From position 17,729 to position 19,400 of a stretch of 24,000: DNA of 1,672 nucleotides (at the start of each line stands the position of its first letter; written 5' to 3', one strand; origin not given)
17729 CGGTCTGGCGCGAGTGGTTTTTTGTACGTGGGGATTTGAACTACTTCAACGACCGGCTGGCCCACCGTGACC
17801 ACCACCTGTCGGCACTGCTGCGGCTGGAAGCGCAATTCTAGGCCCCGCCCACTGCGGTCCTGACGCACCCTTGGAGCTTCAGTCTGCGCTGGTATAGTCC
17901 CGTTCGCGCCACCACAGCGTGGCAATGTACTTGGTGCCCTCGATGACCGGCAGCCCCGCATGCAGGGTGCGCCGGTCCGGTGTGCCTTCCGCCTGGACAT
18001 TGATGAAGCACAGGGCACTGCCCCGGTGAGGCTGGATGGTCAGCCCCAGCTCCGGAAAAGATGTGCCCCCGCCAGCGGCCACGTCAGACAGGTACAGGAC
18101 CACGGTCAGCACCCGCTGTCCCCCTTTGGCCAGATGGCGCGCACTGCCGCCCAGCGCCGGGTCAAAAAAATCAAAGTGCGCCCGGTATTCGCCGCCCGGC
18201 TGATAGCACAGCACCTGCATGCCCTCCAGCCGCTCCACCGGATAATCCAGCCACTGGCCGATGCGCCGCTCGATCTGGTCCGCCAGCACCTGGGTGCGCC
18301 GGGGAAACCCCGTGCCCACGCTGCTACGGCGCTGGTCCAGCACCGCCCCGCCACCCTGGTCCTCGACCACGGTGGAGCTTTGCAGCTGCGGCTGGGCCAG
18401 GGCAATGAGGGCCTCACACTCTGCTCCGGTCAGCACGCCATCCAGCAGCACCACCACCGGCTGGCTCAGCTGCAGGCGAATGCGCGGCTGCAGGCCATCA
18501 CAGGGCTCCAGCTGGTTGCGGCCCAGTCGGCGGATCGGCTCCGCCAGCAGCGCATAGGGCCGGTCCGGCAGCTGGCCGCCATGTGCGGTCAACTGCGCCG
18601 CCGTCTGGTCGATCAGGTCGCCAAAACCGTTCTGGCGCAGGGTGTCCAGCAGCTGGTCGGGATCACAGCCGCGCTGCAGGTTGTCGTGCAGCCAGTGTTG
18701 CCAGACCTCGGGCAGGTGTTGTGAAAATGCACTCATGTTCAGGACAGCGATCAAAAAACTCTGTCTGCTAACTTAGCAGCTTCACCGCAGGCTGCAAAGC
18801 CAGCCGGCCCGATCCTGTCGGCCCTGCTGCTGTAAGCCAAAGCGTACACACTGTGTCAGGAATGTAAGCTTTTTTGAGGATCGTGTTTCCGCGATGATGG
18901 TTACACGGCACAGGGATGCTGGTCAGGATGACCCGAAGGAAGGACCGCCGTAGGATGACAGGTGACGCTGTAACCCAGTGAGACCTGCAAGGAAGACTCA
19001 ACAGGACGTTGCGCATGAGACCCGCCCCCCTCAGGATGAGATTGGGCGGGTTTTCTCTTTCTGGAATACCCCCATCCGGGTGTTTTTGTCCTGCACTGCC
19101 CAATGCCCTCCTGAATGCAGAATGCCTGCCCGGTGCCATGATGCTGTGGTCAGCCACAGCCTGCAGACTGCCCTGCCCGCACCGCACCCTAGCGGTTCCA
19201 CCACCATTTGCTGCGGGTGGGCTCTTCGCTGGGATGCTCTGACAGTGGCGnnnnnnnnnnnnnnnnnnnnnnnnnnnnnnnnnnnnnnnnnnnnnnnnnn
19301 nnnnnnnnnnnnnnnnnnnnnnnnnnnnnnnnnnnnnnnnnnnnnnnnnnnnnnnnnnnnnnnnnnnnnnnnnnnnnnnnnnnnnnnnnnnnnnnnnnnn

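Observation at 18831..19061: Unannotated Csr/Rsm-type CsrA/RsmA-titrating small RNA with a GacA/UvrY box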

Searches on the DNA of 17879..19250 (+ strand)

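Call 4: search_rna_families(source=window, start=18700, end=19250, threshold=evalue, max_evalue=10, show_alignments=4)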
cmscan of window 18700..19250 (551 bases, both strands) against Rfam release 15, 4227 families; matches with E-value up to 10: 1.
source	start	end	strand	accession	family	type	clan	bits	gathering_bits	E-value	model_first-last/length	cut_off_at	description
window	18834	19060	+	RF00018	CsrB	Gene; sRNA;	CL00106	19.1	71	0.0028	1-356/356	no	CsrB/RsmB RNA family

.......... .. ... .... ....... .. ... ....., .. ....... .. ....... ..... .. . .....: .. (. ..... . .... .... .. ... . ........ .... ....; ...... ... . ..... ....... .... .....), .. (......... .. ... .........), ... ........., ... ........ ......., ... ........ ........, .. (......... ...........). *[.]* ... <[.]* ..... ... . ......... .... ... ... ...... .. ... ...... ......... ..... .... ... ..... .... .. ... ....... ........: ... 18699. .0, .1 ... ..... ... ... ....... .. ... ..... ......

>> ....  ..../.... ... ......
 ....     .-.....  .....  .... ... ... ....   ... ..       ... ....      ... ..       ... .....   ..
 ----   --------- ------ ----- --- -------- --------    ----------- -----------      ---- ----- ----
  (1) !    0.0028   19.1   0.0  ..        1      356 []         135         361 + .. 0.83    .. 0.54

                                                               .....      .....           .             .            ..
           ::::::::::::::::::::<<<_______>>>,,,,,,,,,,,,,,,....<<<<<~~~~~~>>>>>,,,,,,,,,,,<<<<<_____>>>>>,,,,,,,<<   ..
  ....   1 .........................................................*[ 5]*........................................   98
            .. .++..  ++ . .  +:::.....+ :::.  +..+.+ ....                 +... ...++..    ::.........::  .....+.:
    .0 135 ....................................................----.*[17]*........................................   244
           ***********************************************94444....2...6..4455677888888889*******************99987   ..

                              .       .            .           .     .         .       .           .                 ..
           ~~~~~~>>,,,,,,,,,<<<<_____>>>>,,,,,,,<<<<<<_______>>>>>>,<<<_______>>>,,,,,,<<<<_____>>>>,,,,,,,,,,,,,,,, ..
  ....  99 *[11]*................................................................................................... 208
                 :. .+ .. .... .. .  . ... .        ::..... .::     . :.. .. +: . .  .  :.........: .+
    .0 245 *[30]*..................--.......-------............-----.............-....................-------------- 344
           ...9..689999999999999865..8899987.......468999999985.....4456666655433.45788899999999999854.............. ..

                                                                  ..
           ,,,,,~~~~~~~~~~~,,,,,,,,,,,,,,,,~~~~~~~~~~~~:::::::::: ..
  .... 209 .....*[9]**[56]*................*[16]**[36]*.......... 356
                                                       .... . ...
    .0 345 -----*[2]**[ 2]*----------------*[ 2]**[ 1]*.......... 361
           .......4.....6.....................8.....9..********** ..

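Call 38: build_rna_model(alignment_id=A3, structure=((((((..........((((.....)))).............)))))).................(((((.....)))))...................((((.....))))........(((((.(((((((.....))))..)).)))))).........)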
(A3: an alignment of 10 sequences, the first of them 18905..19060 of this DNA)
Model R1 built from alignment A3 (10 sequences, 162 columns); structure: as given.
model positions 158; base pairs 31; branch points 3; effective number of sequences 1.28; information 0.591 bits per position. Calibrated on 0.2 Mb of random sequence (short: E-values are rough).
structure used (alignment columns):
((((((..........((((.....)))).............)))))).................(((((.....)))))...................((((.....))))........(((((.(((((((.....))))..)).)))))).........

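Call 39: search_with_rna_model(model_id=R1, sources=[window, L001, L011, L012, L013, L014, L015, L016, L017, L018, L019, L020, L021, L022, L023], max_evalue=1, make_alignment=true)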
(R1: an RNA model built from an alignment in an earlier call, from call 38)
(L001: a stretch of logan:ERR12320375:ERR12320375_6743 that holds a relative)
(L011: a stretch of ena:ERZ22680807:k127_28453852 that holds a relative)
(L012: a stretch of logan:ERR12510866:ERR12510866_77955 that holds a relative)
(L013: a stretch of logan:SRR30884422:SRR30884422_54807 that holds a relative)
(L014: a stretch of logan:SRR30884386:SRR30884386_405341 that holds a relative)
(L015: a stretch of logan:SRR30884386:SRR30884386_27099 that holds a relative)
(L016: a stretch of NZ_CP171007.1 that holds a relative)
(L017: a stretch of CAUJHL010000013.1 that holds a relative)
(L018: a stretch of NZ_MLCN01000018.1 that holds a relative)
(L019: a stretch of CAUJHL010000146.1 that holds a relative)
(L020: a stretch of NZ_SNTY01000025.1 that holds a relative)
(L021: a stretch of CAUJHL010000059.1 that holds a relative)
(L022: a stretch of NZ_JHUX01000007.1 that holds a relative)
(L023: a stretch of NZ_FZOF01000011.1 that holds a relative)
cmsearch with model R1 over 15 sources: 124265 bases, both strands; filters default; matches with E-value up to 1: 14.
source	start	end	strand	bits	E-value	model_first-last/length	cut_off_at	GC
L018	2766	2925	-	173.7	2.3e-50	1-158/158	no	0.49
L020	7435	7594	+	173.5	2.8e-50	1-158/158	no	0.49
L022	5147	5306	-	173.4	2.9e-50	1-158/158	no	0.49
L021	3760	3916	-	172.6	4.8e-50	1-158/158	no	0.49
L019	2819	2975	-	171.8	8.8e-50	1-158/158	no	0.52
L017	6552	6708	-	171.5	1e-49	1-158/158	no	0.52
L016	6154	6313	+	165.8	5.3e-48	1-158/158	no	0.46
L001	2678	2834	-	160.6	2e-46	1-158/158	no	0.59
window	18905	19060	+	158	1.2e-45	1-158/158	no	0.58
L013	3610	3766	-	154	1.8e-44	1-158/158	no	0.6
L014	17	173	-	154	1.8e-44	1-158/158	no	0.6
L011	5677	5833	-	71.6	9.6e-20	1-158/158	no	0.59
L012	2811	2967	-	71.6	9.6e-20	1-158/158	no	0.59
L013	3203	3370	-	62.2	6.4e-17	1-158/158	no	0.6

Alignment A4: 14 matches aligned to the model, 209 columns, each read 5' to 3' on its own strand. Consensus structure (alignment columns), stored with it:
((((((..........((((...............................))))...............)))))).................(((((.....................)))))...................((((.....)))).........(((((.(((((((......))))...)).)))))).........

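Call 47: search_with_rna_model(model_id=R1, sources=[L024, L025, L027, L028, L029, L030, L031, L032, L033, L034, L035, L036, L037, L038, L039, L040, L041, L042, L043, L044, L045, L046, L047, L048, L049, L050, L051, L052, L053, L054, L055, L056, L057, L058, L059, L060, L061, L062, L063, L064, L065, L066, L067, L068, L069, L070, L071, L072, L073, L074, L075, L076, L077, L078, L079, L080, L081, L082, L083, L084, L085, L086, L087, L088, L089, L090, L091, L092, L093, L094, L095, L096, L097, L098, L099, L100, L101, L102, L103, L104, L105, L106], max_evalue=0.01)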
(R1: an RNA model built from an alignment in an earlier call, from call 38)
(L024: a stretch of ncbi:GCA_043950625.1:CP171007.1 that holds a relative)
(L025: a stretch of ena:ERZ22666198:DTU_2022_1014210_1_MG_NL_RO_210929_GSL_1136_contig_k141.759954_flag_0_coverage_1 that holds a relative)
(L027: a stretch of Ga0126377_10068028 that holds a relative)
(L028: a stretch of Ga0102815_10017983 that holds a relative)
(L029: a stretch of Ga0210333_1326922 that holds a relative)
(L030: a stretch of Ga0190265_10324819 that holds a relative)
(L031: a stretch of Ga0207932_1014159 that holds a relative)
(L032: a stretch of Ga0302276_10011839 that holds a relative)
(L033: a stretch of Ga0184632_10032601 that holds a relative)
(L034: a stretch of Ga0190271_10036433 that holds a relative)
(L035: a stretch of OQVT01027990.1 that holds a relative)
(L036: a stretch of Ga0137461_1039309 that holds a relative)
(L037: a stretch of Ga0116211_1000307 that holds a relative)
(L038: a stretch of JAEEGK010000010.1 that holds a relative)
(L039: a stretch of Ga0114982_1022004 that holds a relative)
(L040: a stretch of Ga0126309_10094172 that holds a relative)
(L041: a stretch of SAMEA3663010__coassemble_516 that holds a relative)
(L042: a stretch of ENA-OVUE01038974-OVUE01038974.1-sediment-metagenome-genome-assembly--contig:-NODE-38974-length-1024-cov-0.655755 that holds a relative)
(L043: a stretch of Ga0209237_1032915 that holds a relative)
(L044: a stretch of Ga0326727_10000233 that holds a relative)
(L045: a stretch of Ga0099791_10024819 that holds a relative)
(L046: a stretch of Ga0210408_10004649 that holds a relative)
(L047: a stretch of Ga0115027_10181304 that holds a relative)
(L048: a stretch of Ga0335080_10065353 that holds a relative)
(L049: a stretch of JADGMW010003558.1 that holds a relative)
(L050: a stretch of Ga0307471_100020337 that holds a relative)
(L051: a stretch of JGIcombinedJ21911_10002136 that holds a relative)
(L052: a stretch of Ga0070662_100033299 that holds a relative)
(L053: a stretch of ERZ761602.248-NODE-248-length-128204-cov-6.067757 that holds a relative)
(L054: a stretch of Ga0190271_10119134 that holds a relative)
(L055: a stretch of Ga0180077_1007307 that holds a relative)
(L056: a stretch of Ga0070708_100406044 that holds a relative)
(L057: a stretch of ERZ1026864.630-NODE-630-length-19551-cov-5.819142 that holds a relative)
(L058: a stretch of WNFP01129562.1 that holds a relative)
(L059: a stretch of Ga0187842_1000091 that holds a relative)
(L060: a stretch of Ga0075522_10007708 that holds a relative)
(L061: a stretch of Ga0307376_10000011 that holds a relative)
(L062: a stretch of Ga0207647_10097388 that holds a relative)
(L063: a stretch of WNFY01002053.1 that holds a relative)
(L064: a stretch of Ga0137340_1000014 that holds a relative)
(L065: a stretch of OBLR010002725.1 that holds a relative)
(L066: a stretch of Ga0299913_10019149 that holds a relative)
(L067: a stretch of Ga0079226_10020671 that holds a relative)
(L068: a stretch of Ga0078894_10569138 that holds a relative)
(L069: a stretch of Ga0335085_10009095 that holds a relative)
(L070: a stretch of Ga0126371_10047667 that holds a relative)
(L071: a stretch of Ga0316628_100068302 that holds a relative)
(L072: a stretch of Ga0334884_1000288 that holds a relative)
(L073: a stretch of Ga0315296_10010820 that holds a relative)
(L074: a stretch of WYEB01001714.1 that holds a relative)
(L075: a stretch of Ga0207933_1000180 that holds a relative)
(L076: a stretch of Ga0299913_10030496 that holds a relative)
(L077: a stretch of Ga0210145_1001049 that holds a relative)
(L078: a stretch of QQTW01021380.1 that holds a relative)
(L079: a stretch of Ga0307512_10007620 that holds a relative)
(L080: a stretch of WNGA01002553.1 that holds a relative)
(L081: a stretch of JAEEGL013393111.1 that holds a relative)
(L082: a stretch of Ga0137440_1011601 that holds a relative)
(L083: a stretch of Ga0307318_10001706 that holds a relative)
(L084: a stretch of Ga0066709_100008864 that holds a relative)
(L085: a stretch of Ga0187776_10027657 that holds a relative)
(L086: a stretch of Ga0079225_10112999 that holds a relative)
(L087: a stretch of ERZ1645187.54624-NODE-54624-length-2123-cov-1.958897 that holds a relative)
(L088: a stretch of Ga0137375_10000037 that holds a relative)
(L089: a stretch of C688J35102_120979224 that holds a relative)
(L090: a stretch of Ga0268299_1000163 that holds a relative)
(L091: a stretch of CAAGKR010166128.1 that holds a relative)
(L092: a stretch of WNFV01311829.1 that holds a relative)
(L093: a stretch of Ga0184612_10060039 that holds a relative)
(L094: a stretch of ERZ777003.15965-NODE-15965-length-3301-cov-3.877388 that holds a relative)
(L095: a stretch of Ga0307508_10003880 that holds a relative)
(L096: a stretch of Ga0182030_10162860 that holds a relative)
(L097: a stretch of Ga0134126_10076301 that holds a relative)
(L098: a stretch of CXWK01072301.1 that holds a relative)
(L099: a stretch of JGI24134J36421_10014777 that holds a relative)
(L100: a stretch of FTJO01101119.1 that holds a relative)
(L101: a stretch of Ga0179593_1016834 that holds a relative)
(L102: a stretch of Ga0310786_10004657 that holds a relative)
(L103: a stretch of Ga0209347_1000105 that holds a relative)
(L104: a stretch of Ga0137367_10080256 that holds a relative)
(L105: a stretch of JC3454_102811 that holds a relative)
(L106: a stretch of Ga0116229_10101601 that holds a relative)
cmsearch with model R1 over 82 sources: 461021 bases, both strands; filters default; matches with E-value up to 0.01: 3.
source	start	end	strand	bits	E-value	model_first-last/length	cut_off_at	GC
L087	925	1080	-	158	4.3e-45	1-158/158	no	0.58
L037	12774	12927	-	148.4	3.3e-42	1-158/158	no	0.55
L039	1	144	-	133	1.4e-37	1-144/158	3'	0.5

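Call 65: search_with_rna_model(model_id=R1, sources=[L147, L148, L149], max_evalue=10, filters=off, show_alignments=2)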
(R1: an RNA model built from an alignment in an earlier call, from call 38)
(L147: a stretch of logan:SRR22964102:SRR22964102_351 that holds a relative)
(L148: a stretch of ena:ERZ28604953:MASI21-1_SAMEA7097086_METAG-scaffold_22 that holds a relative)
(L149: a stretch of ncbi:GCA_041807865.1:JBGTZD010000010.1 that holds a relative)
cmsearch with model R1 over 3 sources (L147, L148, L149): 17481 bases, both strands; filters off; matches with E-value up to 10: 30.
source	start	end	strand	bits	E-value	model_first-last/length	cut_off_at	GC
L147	3420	3571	+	111.2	1.8e-32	1-158/158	no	0.42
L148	3443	3599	+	101.2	1.8e-29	1-158/158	no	0.44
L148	2462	2558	+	7.7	0.19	1-158/158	no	0.37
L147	634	752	+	5.4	0.99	1-158/158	no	0.3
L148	648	773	-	5.3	1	1-158/158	no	0.46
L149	3442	3587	-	5.1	1.2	1-158/158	no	0.49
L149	5642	5812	-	4.8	1.5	1-158/158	no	0.4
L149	695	784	+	4.6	1.7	1-158/158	no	0.52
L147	3532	3564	-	4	2.6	117-149/158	no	0.45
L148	3560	3592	-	4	2.6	117-149/158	no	0.45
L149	171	321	+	3.9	2.6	1-158/158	no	0.42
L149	1423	1581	-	3.7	3.1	1-158/158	no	0.36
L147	1704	1799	-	3.7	3.1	1-158/158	no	0.29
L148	3996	4162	+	3.7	3.1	1-158/158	no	0.46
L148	4125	4297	-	3.6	3.4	1-158/158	no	0.43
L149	4931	5055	-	3.3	4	1-158/158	no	0.39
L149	1167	1180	+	3.2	4.4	17-30/158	no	0.5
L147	4727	4883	-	3.1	4.6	1-158/158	no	0.34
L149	1652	1810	-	3.1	4.7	1-158/158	no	0.47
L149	1161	1183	-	3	5.2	123-145/158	no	0.43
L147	5589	5724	+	2.8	5.6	1-158/158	no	0.31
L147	4042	4160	+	2.8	5.8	1-158/158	no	0.32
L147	3666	3685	-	2.6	6.6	17-36/158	no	0.2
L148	1407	1415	+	2.5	7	19-27/158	no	0.44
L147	2453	2558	+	2.5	7.3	1-158/158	no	0.38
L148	4554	4653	-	2.3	7.9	1-158/158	no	0.35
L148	3770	3837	-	2.3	8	1-158/158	no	0.31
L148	752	889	+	2.3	8.2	1-158/158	no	0.38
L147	2198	2275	+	2.3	8.4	1-158/158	no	0.38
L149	2454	2474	-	2.1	9.2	124-144/158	no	0.19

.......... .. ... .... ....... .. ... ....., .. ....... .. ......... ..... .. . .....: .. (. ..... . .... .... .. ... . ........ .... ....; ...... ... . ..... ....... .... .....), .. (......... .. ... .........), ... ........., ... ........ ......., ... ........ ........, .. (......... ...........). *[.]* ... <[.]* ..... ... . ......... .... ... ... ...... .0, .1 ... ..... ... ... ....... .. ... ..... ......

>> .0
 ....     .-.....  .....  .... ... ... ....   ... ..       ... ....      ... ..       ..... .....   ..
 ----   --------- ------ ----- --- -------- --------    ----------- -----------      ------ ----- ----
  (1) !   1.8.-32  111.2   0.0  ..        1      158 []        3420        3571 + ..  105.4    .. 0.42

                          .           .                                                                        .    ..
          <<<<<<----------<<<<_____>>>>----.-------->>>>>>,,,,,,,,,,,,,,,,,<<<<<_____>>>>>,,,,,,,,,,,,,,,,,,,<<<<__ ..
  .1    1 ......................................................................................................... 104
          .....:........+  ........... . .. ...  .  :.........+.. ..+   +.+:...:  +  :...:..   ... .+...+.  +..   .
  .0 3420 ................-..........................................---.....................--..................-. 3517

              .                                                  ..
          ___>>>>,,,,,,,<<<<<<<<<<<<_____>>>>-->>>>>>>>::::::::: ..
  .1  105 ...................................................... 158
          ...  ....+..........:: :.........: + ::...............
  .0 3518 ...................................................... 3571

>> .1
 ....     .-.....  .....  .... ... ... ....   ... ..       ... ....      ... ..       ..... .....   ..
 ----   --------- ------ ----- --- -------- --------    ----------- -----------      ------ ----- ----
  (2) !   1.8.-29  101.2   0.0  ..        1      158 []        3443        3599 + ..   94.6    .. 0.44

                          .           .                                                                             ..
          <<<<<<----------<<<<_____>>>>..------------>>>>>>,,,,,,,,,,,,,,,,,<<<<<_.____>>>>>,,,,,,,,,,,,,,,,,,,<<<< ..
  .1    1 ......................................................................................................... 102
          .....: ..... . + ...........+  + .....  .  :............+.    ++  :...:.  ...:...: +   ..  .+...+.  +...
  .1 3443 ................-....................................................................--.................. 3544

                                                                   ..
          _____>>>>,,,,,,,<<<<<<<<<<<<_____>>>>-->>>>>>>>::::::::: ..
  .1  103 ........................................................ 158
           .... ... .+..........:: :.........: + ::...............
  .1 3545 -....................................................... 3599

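Call 73: search_rna_families(sources=[L147, L148, L016, L017, L011], threshold=gathering)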
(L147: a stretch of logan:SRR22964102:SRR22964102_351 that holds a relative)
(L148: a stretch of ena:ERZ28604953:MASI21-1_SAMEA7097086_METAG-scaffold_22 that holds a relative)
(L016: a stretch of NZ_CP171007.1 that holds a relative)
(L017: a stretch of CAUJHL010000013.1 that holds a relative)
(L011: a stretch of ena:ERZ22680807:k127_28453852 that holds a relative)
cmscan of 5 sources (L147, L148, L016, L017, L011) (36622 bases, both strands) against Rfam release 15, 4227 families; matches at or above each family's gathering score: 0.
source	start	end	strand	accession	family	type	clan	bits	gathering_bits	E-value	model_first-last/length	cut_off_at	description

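Call 75: search_with_rna_model(model_id=R1, sources=[window, L001, L011, L013, L016, L017, L018, L019, L020, L021, L022, L037, L039, L147, L148], max_evalue=0.0001, make_alignment=true)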
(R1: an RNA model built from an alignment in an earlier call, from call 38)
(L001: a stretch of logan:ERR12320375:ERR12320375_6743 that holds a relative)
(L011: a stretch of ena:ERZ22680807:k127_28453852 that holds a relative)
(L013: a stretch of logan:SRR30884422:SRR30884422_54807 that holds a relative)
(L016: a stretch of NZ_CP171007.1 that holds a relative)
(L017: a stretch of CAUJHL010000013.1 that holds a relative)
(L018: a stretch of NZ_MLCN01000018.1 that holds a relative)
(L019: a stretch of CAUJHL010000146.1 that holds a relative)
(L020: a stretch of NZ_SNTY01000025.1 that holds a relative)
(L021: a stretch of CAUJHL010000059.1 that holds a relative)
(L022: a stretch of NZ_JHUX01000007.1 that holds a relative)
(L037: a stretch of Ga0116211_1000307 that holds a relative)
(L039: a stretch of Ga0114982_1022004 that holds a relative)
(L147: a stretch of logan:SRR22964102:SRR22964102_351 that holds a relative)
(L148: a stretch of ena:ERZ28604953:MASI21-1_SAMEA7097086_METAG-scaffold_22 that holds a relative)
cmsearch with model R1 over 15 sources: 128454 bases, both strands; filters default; matches with E-value up to 0.0001: 16.
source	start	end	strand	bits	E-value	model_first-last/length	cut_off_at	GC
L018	2766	2925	-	173.7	2.4e-50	1-158/158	no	0.49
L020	7435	7594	+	173.5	2.9e-50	1-158/158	no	0.49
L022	5147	5306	-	173.4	3e-50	1-158/158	no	0.49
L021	3760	3916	-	172.6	5e-50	1-158/158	no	0.49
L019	2819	2975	-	171.8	9.1e-50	1-158/158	no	0.52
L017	6552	6708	-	171.5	1.1e-49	1-158/158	no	0.52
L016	6154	6313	+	165.8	5.5e-48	1-158/158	no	0.46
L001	2678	2834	-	160.6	2.1e-46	1-158/158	no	0.59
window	18905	19060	+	158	1.2e-45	1-158/158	no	0.58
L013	3610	3766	-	154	1.9e-44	1-158/158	no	0.6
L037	12774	12927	-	148.4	9.3e-43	1-158/158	no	0.55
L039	1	144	-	133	4e-38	1-144/158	3'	0.5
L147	3420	3571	+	111.2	1.4e-31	1-158/158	no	0.42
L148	3443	3599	+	101.2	1.3e-28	1-158/158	no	0.44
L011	5677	5833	-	71.6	1e-19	1-158/158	no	0.59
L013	3203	3370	-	62.2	6.6e-17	1-158/158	no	0.6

Alignment A5: 16 matches aligned to the model, 213 columns, each read 5' to 3' on its own strand. Consensus structure (alignment columns), stored with it:
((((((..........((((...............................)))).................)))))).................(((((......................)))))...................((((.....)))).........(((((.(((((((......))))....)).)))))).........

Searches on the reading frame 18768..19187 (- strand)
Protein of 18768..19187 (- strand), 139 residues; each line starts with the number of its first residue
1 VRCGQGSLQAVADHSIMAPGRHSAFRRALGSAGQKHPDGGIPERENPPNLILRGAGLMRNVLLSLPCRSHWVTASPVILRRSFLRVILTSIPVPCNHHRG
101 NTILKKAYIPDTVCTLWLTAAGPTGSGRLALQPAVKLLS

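Call 88: search_protein_families(library=pfam, proteins=[window:18768-19187:-], max_evalue=0.01)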
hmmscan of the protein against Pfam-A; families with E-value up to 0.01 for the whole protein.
window:18768-19187:- (139 aa): 0 families
